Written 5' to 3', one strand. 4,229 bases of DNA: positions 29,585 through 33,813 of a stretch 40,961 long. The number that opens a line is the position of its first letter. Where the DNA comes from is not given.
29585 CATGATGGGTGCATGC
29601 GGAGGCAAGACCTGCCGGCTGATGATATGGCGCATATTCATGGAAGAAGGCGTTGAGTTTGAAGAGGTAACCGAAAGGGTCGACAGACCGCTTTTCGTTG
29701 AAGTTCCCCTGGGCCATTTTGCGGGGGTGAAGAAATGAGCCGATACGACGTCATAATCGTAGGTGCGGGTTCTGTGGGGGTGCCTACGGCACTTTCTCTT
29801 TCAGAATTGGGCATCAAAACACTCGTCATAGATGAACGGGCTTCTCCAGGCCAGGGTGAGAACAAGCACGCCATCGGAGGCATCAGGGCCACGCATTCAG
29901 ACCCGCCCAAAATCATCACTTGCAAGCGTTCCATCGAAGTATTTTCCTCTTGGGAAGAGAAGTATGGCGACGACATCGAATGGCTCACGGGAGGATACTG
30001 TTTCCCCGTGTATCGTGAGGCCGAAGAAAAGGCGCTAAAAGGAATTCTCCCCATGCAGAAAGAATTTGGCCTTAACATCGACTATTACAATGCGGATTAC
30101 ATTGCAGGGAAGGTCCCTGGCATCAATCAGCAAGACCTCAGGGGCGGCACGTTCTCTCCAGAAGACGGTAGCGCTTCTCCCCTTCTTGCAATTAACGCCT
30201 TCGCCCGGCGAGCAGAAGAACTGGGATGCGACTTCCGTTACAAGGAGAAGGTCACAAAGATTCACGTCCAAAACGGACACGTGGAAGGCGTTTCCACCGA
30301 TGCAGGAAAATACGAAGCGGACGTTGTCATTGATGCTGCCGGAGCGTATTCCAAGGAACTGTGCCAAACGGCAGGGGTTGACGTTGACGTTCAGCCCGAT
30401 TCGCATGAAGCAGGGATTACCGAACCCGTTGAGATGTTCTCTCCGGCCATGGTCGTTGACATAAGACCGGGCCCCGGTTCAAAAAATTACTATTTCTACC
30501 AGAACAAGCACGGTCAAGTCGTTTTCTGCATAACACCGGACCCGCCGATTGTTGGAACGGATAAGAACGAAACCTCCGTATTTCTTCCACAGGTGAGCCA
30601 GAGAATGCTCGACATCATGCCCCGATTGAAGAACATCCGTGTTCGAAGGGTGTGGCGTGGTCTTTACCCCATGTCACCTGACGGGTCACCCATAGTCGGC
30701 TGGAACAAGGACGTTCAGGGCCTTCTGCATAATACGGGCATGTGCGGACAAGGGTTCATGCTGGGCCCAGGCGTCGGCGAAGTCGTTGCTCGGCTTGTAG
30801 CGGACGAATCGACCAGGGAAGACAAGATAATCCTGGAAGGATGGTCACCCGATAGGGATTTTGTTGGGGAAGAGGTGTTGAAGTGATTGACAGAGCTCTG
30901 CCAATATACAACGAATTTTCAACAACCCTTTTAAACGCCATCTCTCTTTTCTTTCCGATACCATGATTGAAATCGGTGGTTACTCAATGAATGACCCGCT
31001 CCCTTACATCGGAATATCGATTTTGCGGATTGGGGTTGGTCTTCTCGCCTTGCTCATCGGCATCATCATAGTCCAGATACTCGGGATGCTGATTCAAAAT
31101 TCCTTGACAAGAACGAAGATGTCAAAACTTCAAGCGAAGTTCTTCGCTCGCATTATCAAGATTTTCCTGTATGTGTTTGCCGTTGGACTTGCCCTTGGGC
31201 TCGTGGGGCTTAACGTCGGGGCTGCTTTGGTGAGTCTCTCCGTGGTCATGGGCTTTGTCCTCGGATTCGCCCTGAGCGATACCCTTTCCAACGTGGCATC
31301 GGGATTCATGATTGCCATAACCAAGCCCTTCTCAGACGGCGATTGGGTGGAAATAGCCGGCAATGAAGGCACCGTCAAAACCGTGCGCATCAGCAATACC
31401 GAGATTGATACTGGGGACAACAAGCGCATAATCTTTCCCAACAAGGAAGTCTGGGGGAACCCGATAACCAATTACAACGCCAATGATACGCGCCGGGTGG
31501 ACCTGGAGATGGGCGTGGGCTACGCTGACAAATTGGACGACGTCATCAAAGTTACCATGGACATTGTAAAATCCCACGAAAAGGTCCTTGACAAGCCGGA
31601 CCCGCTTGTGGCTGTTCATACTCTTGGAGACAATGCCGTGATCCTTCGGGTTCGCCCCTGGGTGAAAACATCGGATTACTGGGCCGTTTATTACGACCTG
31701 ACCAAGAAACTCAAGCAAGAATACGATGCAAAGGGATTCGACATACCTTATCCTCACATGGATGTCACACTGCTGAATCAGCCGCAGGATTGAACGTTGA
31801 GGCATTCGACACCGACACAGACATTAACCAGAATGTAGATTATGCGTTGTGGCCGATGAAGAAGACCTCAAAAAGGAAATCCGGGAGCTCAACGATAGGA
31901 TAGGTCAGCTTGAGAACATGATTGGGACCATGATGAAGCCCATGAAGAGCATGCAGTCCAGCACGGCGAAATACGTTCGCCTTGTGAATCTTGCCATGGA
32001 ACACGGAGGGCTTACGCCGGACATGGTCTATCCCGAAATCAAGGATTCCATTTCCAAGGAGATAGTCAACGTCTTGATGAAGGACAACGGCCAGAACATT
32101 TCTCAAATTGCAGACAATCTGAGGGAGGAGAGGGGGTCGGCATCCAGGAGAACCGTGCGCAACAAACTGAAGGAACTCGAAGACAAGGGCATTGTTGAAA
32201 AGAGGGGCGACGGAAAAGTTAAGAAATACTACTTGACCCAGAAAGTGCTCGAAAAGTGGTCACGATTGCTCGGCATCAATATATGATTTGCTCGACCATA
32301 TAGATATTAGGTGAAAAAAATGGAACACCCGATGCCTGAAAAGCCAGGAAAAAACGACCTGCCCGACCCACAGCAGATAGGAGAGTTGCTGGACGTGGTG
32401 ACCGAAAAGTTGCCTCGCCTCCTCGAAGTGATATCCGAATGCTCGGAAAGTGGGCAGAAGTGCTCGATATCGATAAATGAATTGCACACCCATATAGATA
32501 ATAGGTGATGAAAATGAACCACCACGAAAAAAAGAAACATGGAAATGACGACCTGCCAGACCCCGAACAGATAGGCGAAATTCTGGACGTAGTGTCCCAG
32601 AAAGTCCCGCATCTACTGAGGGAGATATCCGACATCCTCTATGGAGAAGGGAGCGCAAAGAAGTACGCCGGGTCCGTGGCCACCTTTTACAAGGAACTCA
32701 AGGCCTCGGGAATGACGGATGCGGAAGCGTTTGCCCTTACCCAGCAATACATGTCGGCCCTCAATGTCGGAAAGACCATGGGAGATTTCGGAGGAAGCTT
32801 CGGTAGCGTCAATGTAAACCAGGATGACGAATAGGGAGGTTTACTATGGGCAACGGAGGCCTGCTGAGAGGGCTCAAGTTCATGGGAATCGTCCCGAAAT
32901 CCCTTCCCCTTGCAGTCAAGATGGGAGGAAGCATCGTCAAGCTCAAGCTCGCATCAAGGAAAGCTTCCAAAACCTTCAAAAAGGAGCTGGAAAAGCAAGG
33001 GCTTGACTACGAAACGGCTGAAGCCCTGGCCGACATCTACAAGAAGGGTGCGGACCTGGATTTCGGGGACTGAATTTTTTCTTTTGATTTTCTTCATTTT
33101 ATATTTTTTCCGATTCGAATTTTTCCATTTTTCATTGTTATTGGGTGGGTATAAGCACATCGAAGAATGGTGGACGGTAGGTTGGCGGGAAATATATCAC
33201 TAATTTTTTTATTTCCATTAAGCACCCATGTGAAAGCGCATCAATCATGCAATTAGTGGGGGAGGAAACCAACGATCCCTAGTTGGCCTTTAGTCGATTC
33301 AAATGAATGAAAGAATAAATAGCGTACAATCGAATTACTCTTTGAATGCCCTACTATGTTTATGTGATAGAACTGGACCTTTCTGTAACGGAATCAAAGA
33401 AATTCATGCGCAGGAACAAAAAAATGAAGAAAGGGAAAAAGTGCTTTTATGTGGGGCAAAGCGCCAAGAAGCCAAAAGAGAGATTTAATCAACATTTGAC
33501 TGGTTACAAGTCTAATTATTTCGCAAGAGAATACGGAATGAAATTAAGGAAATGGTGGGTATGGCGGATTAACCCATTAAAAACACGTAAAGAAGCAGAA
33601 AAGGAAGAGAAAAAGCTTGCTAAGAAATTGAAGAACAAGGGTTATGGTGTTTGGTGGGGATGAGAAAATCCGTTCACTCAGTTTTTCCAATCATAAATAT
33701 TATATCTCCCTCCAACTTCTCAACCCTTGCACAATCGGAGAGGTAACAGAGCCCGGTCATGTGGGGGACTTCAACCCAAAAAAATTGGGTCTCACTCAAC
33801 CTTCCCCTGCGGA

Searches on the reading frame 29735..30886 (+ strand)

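Call 7: search_protein_families(library=pfam, proteins=[window:29735-30886:+])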
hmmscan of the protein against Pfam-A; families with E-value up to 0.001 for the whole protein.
window:29735-30886:+ (383 aa): 10 families
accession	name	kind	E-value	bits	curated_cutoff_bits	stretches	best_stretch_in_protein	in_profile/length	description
PF01266.30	DAO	-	1.6e-57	196.1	27.9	1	5-354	1-353/353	FAD dependent oxidoreductase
PF07992.20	Pyr_redox_2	-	7.2e-09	35.9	26.1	1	4-96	1-82/291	Pyridine nucleotide-disulphide oxidoreductase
PF03486.20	HI0933_like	-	1.8e-08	34.6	50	0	5-57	2-55/244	HI0933-like protein Rossmann domain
PF13738.12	Pyr_redox_3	-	4.4e-08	33.2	30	0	164-207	95-137/305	Pyridine nucleotide-disulphide oxidoreductase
PF12831.13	FAD_oxidored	-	1.1e-07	31.9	27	0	5-39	1-35/416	FAD dependent oxidoreductase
PF00070.33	Pyr_redox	-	1.4e-06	29.2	22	0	6-45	2-41/82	Pyridine nucleotide-disulphide oxidoreductase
PF01494.25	FAD_binding_3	-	1.8e-06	27.9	22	1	4-38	2-36/349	FAD binding domain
PF01134.28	GIDA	-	1.5e-05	24.7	22.1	0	5-34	1-30/391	Glucose inhibited division protein A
PF00890.30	FAD_binding_2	-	2.3e-05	24.2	20.4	0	5-52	1-47/414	FAD binding domain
PF01946.23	Thi4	-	6.3e-05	22.8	26.2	1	4-42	18-57/235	Thi4 family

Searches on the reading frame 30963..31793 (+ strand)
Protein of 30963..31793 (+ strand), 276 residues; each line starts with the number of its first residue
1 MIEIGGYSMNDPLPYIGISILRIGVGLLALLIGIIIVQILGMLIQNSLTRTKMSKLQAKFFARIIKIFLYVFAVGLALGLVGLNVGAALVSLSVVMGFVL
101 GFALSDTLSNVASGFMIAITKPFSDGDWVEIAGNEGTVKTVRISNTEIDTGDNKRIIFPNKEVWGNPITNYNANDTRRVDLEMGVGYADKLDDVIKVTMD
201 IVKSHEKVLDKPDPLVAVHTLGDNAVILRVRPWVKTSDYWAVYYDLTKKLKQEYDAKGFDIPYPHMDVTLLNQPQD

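Call 8: search_protein_families(library=phrogs, proteins=[window:30963-31793:+])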
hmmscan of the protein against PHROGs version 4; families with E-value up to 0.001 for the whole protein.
window:30963-31793:+ (276 aa): 0 families

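Call 21: search_protein_families(library=pfam, proteins=[window:30963-31793:+], max_evalue=0.01)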
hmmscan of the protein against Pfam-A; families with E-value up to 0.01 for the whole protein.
window:30963-31793:+ (276 aa): 2 families
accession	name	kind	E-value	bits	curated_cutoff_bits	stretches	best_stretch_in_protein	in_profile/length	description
PF00924.24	MS_channel_2nd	-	2.6e-18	66.3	20.2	1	106-172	1-67/68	Mechanosensitive ion channel, beta-domain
PF21082.3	MS_channel_3rd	-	5.2e-14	52.9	21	1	180-259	2-86/88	Mechanosensitive ion channel MscS, C-terminal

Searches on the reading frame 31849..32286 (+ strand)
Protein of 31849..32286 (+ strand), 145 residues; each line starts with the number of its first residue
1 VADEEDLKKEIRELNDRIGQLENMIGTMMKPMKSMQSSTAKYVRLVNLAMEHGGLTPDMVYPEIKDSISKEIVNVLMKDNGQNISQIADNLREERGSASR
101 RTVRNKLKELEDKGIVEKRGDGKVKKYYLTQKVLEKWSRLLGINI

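Call 8: search_protein_families(library=phrogs, proteins=[window:31849-32286:+])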
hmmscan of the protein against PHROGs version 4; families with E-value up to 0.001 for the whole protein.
window:31849-32286:+ (145 aa): 5 families
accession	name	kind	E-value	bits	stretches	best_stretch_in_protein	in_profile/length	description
phrog_270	-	DNA, RNA and nucleotide metabolism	2e-05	25.2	1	29-131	20-117/383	replication initiation protein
phrog_4278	-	unknown function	0.0002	22.1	1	70-132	34-99/127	-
phrog_5978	-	unknown function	0.00033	20.9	1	51-136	293-361/364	-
phrog_17376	-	DNA, RNA and nucleotide metabolism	0.00044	19.4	1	39-125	698-779/891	replication protein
phrog_2440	-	transcription regulation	0.00053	20.9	0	72-121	33-80/126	transcriptional regulator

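Call 21: search_protein_families(library=pfam, proteins=[window:31849-32286:+], max_evalue=0.01)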
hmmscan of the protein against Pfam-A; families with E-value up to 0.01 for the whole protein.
window:31849-32286:+ (145 aa): 9 families
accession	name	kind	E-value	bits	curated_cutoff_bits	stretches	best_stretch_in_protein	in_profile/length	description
PF03965.22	Penicillinase_R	-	1.5e-06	28.9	22.6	1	70-131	6-66/115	Penicillinase repressor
PF08461.16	HTH_12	-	1.4e-05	25.4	21.4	1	71-123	2-55/66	Ribonuclease R winged-helix domain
PF24033.1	DUF7342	-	0.00015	22.2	31.6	1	94-133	25-64/150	Family of unknown function (DUF7342)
PF13412.12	HTH_24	-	0.0002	21.3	21.9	0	66-91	2-27/48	Winged helix-turn-helix DNA-binding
PF25212.1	HVO_A0114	-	0.00023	21.3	27.6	1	71-129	26-79/84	HVO_A0114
PF21248.3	SoFic-like_C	-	0.00067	20.3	27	1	69-127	18-71/76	Protein adenylyltransferase SoFic-like, C-terminal domain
PF25213.1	HVO_A0261_N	-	0.0027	18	35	1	94-130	32-64/86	HVO_A0261 N-terminal domain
PF08279.18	HTH_11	-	0.0032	17.7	25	0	97-117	26-48/55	HTH domain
PF01475.25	FUR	-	0.0042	17.7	23.1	1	71-131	12-75/121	Ferric uptake regulator family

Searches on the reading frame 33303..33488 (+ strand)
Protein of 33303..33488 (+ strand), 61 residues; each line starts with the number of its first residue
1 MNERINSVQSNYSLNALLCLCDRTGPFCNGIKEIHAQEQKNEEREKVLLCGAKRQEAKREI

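Call 67: search_protein_families(library=pfam, proteins=[window:33303-33488:+], max_evalue=0.05)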
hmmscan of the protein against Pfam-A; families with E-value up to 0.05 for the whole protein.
window:33303-33488:+ (61 aa): 1 family
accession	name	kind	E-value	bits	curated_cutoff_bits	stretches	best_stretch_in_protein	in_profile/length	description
PF03834.20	Rad10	-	0.0088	16.4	28.1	1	2-57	56-107/115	Binding domain of DNA repair protein Ercc1 (rad10/Swi10)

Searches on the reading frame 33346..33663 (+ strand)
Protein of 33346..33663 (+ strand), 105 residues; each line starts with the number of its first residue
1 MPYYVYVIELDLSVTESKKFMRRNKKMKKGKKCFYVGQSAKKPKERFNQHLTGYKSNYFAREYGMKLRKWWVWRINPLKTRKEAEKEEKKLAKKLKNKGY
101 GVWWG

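Call 8: search_protein_families(library=phrogs, proteins=[window:33346-33663:+])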
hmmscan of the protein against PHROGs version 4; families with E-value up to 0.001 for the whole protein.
window:33346-33663:+ (105 aa): 0 families

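Call 13: find_encoding_contigs(protein=window:33346-33663:+, flank=10000, max_places=10)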
Protein window:33346-33663:+ (105 aa): no gene with exactly this product is on record in the collection.

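Call 21: search_protein_families(library=pfam, proteins=[window:33346-33663:+], max_evalue=0.01)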
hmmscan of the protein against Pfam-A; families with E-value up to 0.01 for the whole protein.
window:33346-33663:+ (105 aa): 2 families
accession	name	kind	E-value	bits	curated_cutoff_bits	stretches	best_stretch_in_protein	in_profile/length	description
PF01541.30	GIY-YIG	-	2.3e-05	25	22.6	1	29-100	10-77/78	GIY-YIG catalytic domain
PF20815.3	GIY_YIG_2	-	0.0011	19.4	22.4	1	12-56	13-57/153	GIY-YIG catalytic domain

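Call 25: find_homologous_proteins(query=window:33346-33663:+, max_evalue=0.001)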
Query window:33346-33663:+ (105 aa): 80 proteins with E <= 0.001 among 86 candidates.
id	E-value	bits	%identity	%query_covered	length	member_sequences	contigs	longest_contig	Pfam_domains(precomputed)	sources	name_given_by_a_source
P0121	2.0e-63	229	100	100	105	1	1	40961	PF01541.31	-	-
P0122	3.5e-31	126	57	99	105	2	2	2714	-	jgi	jgi:hypothetical protein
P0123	1.6e-30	123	62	98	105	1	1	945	-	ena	-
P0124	1.1e-29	121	55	99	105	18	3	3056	-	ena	-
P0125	1.7e-29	120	59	98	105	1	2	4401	PF01541.31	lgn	-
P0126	1.8e-29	120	59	98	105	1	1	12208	-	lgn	-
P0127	3.5e-29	119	59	98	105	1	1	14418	-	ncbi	-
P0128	4.1e-29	119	58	98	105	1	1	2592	PF01541.31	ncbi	-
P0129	4.7e-29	119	59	98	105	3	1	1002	-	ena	-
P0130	5.4e-29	119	58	98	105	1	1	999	PF01541.31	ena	-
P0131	1.2e-28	117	57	96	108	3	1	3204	PF01541.31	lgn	-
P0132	2.0e-28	117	59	98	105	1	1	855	-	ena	-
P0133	2.2e-28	117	56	100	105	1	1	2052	-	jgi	-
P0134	2.3e-28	117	59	98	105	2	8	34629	-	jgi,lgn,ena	-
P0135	2.3e-28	116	55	98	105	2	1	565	PF01541.31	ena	-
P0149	3.7e-27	113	57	98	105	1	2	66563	-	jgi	jgi:hypothetical protein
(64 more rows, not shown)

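Call 26: find_encoding_contigs(protein=P0149, flank=5000, max_places=3)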
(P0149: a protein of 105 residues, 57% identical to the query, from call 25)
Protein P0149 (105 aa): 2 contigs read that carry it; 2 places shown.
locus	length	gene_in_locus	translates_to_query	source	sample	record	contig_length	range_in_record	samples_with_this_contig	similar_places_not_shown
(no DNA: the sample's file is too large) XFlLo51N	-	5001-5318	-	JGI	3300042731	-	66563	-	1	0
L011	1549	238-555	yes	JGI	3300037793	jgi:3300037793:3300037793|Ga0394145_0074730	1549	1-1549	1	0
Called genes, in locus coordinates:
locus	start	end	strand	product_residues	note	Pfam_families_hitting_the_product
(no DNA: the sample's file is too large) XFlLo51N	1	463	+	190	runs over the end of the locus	-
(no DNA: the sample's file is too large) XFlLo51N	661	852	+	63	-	PF00313:CSD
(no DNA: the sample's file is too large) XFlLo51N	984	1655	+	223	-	PF06468:Spond_N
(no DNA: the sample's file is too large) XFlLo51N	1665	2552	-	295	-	PF04055:Radical_SAM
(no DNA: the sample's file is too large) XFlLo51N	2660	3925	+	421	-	-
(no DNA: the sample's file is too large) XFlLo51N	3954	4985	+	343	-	PF01212:Beta_elim_lyase, PF00266:Aminotran_5 (weak)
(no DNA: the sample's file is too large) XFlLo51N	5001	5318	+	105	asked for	-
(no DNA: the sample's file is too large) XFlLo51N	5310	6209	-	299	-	PF01008:IF-2B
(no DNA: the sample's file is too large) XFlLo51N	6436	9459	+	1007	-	PF05048:NosD, PF05048:NosD, PF13229:Beta_helix, PF05048:NosD, PF13229:Beta_helix, PF05048:NosD, PF00801:PKD, PF18911:PKD_4, +1 more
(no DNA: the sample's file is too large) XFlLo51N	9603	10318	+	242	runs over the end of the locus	-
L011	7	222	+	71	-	-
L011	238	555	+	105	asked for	-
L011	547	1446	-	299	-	PF01008:IF-2B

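Call 27: find_encoding_contigs(protein=P0134, flank=5000, max_places=4)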
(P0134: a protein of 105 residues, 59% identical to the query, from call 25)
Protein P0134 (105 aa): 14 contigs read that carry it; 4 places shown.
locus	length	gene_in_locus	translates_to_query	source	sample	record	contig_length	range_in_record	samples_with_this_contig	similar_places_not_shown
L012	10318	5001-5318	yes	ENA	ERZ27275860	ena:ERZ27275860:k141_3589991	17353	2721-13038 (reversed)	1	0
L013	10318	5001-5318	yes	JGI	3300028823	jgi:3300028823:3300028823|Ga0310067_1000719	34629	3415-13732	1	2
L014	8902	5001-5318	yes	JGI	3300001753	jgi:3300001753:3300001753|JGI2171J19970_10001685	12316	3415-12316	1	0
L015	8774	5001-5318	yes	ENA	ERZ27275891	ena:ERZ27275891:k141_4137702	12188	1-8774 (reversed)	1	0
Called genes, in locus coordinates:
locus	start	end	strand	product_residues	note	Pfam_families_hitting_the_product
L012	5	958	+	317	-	PF08271:Zn_Ribbon_TF, PF00382:TFIIB, PF04545:Sigma70_r4 (faint), PF00382:TFIIB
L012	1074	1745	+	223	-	PF06468:Spond_N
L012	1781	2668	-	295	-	PF04055:Radical_SAM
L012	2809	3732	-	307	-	PF00656:Peptidase_C14 (weak)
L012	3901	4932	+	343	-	PF01212:Beta_elim_lyase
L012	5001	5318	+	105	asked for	-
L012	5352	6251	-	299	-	PF01008:IF-2B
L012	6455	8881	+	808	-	PF05048:NosD (weak), PF13229:Beta_helix, PF05048:NosD, PF13229:Beta_helix, PF05048:NosD, PF00801:PKD, PF18911:PKD_4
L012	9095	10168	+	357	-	PF13229:Beta_helix (weak), PF05048:NosD, PF13229:Beta_helix, PF05048:NosD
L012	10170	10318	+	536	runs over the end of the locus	PF05048:NosD (weak), PF13229:Beta_helix, PF05048:NosD, PF13229:Beta_helix, PF05048:NosD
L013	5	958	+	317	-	PF08271:Zn_Ribbon_TF, PF00382:TFIIB, PF04545:Sigma70_r4 (faint), PF00382:TFIIB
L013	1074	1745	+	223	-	PF06468:Spond_N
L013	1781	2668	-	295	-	PF04055:Radical_SAM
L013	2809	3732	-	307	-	PF00656:Peptidase_C14 (weak)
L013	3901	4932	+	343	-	PF01212:Beta_elim_lyase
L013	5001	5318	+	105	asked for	-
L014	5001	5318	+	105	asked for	-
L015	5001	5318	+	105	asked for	-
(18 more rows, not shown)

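Call 28: find_encoding_contigs(protein=P0127, flank=5000, max_places=3)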
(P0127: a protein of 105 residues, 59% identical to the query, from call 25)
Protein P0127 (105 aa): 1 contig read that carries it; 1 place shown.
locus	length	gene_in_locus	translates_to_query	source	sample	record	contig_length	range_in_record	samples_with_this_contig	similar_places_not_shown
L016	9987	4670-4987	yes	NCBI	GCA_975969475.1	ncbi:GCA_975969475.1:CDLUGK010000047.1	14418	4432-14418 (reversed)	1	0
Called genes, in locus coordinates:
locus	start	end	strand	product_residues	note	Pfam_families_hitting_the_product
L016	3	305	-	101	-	?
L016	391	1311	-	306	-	PF05368:NmrA (weak), PF00106:adh_short, PF01370:Epimerase (weak), PF08659:KR, PF13561:adh_short_C2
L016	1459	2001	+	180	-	PF00881:Nitroreductase, PF14512:TM1586_NiRdase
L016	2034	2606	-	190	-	-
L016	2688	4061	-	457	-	PF00881:Nitroreductase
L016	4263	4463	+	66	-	PF01361:Tautomerase, PF14832:Tautomerase_3 (faint)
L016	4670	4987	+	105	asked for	-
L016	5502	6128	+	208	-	-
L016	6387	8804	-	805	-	PF01364:Peptidase_C25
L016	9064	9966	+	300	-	PF00493:MCM, PF05496:RuvB_N (weak), PF00158:Sigma54_activat (weak), PF00004:AAA, PF07728:AAA_5, PF13245:AAA_19 (faint), PF01078:Mg_chelatase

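Call 72: find_encoding_contigs(protein=P0126, flank=4000, max_places=2)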
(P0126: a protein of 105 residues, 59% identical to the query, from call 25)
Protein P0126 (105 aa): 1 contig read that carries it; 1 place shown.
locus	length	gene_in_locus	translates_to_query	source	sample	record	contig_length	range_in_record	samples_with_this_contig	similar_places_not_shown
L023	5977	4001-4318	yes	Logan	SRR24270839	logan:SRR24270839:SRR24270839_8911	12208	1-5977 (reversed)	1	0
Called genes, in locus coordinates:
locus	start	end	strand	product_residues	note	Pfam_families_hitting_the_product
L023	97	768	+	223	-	PF06468:Spond_N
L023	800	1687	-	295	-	PF04055:Radical_SAM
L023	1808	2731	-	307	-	PF00656:Peptidase_C14 (weak)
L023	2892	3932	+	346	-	PF01212:Beta_elim_lyase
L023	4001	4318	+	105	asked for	-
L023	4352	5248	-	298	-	PF01008:IF-2B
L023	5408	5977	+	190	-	?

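Call 73: find_encoding_contigs(protein=P0123, flank=4000, max_places=2)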
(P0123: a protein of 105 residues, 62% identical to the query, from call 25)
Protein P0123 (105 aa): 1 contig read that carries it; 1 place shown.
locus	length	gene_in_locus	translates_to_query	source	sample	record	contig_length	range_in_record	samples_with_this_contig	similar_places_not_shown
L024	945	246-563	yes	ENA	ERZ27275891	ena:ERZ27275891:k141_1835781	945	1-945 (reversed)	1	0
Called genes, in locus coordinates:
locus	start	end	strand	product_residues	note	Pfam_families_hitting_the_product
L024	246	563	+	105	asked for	-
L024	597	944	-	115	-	?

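Call 74: find_encoding_contigs(protein=P0125, flank=4000, max_places=2)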
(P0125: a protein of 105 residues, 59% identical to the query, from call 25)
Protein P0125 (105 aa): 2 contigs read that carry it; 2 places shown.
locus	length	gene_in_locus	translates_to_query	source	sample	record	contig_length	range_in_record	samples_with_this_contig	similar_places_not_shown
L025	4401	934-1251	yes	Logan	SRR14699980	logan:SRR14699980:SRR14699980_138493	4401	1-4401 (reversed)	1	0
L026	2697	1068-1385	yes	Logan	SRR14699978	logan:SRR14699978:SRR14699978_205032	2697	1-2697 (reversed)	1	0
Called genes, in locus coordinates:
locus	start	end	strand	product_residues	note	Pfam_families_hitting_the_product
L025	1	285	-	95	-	?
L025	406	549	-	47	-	-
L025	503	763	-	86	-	-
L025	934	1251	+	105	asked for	PF01541:GIY-YIG (faint)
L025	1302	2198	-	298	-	PF01008:IF-2B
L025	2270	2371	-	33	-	-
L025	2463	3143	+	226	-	PF06468:Spond_N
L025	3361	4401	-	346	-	?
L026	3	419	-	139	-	?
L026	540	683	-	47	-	-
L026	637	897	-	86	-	-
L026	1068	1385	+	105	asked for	PF01541:GIY-YIG (faint)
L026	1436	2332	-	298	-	PF01008:IF-2B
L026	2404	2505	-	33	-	-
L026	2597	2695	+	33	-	?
